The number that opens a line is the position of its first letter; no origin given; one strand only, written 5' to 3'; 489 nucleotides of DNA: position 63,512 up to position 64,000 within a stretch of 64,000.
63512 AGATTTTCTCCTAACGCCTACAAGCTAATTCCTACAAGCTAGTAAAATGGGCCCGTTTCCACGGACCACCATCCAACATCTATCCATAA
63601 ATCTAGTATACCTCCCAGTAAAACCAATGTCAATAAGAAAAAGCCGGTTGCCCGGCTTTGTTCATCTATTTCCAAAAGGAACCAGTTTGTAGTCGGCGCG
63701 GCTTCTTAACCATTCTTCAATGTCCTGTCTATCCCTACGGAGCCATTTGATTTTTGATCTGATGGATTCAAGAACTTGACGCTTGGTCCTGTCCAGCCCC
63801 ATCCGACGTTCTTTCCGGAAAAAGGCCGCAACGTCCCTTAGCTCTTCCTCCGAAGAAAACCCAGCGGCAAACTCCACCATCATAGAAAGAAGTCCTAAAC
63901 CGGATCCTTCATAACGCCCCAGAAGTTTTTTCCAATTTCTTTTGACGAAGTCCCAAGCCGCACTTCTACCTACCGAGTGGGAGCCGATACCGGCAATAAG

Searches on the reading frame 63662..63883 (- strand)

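Call 42: search_protein_families(library=pfam, proteins=[window:63662-63883:-], max_evalue=0.01)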
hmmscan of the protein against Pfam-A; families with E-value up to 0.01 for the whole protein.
window:63662-63883:- (73 aa): 1 family
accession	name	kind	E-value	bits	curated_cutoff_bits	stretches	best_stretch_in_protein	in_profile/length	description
PF11838.14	ERAP1_C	-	0.00027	20.9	38.2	1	6-42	281-317/318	ERAP1-like C-terminal domain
